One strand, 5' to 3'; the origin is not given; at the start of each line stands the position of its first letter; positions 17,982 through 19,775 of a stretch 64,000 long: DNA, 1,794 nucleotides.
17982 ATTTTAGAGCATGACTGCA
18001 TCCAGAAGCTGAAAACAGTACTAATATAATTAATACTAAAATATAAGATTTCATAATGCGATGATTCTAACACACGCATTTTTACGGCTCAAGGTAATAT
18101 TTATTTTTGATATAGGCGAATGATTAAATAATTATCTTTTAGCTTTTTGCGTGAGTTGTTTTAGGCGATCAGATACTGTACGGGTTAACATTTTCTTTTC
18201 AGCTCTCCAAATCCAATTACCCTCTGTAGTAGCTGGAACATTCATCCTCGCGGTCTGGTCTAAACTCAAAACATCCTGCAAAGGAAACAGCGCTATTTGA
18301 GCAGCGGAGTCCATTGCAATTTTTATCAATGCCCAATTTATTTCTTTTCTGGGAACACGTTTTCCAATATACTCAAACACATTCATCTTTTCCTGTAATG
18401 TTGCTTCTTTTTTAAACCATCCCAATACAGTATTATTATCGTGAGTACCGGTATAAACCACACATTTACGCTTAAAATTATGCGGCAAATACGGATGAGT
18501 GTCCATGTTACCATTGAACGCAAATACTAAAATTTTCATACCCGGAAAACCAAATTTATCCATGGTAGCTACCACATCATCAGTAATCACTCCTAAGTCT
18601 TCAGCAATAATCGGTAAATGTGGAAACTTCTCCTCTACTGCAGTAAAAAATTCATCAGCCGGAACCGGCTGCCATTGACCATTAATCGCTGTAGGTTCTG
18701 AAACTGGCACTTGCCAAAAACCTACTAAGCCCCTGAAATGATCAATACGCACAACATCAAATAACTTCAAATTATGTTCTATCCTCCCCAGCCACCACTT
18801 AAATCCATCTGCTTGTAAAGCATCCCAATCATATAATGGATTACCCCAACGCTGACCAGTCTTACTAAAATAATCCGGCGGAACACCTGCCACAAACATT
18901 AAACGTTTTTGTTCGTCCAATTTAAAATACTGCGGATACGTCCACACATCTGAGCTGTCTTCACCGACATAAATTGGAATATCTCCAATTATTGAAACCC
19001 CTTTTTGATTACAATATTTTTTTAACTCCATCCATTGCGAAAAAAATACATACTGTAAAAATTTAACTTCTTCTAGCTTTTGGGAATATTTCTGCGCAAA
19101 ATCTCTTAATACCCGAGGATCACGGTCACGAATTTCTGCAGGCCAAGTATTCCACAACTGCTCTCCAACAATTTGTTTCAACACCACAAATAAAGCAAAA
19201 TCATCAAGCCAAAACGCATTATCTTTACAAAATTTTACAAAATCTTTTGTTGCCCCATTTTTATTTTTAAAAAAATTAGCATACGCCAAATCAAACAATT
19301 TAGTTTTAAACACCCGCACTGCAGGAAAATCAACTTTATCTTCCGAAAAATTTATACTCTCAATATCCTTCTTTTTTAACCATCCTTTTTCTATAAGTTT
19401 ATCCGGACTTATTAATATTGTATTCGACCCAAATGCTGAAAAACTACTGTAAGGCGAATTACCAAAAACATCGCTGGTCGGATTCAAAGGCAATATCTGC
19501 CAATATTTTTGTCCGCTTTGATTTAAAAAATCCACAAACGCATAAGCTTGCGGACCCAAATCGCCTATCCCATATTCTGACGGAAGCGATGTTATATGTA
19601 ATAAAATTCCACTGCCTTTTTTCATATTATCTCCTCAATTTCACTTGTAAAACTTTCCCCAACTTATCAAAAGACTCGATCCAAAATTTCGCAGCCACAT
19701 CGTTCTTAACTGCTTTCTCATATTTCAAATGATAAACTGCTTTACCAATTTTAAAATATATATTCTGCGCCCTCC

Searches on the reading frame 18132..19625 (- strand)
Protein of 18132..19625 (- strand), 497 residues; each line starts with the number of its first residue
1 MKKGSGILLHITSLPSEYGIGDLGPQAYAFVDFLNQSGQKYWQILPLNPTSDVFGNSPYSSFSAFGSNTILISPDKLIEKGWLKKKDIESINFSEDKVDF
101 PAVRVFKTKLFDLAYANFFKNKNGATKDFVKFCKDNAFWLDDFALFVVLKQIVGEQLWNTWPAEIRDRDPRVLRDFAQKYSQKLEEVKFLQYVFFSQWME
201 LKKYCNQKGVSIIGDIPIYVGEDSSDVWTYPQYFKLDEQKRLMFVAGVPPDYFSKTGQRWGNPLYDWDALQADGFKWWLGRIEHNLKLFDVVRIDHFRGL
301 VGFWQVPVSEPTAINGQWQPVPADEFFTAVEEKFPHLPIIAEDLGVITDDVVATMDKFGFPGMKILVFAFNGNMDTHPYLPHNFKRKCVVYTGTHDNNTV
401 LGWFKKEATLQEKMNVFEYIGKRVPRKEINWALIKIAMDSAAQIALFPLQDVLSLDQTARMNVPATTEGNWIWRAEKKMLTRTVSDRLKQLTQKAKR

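Call 21: search_protein_families(library=pfam, proteins=[window:18132-19625:-], max_evalue=0.001)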
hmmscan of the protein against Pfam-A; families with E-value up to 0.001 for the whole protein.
window:18132-19625:- (497 aa): 1 family
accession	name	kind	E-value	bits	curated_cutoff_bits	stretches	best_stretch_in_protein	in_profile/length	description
PF02446.23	Glyco_hydro_77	-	2.3e-179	597.6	25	1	9-480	1-464/465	4-alpha-glucanotransferase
